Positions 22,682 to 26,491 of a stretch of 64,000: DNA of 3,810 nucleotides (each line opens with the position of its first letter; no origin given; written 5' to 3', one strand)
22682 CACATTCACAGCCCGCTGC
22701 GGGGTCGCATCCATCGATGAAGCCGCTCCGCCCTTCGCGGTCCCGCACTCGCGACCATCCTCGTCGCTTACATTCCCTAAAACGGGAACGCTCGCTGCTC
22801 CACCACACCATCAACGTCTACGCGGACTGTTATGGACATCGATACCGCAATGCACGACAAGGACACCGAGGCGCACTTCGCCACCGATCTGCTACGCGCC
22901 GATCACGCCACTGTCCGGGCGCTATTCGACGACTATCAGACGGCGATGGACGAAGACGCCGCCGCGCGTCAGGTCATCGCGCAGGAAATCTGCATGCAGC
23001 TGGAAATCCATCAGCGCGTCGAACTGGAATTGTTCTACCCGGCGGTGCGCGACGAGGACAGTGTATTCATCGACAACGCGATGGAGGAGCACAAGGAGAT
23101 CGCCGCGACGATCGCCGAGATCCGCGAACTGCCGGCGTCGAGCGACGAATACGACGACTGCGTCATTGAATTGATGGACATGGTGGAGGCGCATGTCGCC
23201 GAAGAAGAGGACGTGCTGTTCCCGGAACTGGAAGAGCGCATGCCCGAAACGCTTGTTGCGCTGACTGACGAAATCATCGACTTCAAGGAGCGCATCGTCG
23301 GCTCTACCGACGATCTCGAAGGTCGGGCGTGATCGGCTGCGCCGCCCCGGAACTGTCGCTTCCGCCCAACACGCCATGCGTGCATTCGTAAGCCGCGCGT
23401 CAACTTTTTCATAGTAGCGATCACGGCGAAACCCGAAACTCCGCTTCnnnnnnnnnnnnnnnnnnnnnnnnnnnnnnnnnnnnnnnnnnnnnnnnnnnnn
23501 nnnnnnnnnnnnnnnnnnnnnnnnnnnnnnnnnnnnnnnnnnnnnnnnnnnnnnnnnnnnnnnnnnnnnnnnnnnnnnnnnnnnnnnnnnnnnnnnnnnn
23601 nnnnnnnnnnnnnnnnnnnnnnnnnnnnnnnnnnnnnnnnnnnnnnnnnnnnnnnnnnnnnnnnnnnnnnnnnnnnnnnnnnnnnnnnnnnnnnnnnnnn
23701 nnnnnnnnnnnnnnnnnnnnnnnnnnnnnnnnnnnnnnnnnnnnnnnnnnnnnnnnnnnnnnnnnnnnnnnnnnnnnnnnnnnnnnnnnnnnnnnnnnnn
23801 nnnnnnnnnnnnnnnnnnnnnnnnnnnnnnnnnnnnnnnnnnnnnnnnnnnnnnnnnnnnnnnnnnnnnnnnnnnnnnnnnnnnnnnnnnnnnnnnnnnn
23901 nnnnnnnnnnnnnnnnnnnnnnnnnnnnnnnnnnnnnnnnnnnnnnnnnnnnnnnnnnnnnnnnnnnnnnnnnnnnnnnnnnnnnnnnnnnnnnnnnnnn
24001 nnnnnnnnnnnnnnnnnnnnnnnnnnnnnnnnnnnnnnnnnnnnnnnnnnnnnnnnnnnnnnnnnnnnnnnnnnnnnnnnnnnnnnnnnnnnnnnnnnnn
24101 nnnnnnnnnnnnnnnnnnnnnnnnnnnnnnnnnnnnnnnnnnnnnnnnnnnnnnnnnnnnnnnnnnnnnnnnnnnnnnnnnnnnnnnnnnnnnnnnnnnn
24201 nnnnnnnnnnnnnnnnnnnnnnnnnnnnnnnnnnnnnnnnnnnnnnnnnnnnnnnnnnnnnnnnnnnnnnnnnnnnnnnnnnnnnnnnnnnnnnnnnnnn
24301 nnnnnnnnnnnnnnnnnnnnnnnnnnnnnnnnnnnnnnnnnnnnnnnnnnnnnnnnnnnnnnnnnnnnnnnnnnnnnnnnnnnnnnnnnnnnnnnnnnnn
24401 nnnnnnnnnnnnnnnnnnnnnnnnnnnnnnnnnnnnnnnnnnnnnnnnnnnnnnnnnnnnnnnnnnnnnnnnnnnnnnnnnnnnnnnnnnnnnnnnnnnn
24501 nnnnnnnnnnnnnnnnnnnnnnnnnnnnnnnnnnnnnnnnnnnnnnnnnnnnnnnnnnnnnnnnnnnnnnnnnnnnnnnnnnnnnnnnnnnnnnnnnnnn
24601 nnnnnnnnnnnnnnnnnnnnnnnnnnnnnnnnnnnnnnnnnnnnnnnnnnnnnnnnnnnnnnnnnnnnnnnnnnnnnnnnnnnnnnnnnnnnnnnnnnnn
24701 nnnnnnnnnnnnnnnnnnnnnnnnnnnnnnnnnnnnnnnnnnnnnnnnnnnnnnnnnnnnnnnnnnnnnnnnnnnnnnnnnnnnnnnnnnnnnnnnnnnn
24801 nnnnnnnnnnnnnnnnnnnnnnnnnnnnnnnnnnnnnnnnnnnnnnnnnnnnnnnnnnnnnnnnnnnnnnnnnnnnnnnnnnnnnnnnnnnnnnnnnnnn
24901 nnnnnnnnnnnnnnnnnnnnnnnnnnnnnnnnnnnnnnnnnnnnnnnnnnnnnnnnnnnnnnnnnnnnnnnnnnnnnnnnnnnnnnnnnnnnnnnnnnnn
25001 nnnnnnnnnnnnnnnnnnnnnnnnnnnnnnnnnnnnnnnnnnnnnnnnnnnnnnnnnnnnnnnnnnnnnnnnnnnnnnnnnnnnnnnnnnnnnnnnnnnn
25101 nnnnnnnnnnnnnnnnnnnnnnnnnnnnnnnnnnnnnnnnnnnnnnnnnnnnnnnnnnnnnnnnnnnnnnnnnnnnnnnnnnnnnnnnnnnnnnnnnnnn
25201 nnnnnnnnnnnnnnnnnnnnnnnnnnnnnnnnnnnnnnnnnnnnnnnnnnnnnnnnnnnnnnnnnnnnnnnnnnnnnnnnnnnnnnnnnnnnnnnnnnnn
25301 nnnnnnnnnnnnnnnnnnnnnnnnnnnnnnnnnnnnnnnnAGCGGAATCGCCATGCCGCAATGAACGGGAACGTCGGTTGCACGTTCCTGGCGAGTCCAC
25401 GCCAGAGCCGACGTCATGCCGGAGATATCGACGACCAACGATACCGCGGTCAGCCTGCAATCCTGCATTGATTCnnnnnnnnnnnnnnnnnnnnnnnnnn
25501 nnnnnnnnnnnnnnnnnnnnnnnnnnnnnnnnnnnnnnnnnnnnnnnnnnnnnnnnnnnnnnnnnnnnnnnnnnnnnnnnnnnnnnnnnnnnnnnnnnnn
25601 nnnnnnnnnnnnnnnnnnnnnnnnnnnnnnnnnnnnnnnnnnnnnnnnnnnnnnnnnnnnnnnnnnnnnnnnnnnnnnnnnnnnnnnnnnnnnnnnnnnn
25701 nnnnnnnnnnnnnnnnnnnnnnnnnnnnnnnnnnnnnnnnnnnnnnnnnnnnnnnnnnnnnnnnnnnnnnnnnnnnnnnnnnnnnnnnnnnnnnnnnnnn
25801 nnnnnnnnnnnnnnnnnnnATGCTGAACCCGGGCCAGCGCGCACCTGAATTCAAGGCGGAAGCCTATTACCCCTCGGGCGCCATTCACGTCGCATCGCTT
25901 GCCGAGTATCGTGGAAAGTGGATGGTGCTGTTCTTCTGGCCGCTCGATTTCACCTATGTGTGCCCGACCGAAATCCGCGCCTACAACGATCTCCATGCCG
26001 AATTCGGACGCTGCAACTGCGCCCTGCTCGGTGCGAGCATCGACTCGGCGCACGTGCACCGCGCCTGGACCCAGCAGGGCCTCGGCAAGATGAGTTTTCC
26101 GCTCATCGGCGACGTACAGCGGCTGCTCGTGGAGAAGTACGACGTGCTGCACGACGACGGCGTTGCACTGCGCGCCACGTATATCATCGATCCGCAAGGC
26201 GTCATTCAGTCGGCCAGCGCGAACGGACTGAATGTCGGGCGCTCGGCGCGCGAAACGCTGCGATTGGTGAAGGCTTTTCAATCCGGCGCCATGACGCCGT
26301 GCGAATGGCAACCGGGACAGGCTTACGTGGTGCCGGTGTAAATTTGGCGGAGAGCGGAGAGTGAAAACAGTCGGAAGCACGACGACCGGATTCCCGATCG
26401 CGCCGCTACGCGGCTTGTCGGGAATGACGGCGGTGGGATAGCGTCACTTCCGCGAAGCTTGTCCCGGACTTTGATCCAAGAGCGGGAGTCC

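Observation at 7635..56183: About 18 sigma-54-type (-24/-12) boxes at a fixed short distance upstream of general-stress-type genes across the window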

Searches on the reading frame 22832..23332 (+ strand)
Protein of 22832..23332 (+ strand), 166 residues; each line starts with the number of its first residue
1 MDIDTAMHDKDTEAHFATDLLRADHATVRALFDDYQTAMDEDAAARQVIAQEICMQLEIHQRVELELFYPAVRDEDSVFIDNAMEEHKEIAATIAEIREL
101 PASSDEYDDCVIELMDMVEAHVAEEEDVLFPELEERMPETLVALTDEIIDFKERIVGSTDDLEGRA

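Call 9: search_protein_families(library=pfam, proteins=[window:22832-23329:+], max_evalue=0.001)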
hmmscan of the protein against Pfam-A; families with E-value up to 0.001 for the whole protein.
window:22832-23329:+ (166 aa): 1 family
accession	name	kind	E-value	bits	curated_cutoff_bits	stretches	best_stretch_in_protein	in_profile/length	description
PF01814.28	Hemerythrin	-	4.5e-21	76.1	25.3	2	18-133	3-127/127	Hemerythrin HHE cation binding domain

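Call 81: find_encoding_contigs(protein=window:22832-23332:+, flank=2000, max_places=3)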
Protein window:22832-23332:+ (166 aa): 2 contigs read that carry it; 2 places shown.
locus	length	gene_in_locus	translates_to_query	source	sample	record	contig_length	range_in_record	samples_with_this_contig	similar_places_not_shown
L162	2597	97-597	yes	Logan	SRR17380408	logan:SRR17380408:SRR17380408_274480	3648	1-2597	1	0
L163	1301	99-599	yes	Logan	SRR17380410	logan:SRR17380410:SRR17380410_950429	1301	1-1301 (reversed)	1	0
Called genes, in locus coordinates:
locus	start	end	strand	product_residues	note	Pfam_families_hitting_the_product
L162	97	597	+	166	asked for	PF01814:Hemerythrin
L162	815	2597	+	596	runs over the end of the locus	PF00664:ABC_membrane, PF00005:ABC_tran, PF13304:AAA_21 (faint)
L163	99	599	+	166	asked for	PF01814:Hemerythrin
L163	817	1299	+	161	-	?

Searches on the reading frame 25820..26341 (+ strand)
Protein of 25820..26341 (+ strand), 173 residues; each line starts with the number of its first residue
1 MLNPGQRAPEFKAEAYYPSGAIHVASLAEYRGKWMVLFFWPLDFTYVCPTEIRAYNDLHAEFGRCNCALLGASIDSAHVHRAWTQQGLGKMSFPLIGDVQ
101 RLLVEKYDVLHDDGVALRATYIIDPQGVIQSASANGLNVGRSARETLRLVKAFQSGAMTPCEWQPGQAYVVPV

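Call 9: search_protein_families(library=pfam, proteins=[window:25820-26338:+], max_evalue=0.001)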
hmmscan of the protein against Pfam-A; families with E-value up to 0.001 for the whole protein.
window:25820-26338:+ (173 aa): 2 families
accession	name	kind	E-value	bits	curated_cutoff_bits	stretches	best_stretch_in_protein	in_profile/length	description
PF00578.27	AhpC-TSA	-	4.1e-33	114.4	26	1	4-131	1-123/124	AhpC/TSA family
PF08534.16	Redoxin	-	3.5e-09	37.1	26.6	1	4-133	2-132/148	Redoxin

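Call 80: find_encoding_contigs(protein=window:25820-26341:+, flank=2000, max_places=3)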
Protein window:25820-26341:+ (173 aa): 1 contig read that carries it; 1 place shown.
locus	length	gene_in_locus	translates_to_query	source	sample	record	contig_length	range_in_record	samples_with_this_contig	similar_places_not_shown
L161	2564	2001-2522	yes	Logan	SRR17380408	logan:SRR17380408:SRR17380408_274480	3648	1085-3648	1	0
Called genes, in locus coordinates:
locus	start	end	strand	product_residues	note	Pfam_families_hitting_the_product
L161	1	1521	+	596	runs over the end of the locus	PF00664:ABC_membrane, PF00005:ABC_tran, PF13304:AAA_21 (faint)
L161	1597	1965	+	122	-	PF03860:Csp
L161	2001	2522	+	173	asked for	PF00578:AhpC-TSA, PF08534:Redoxin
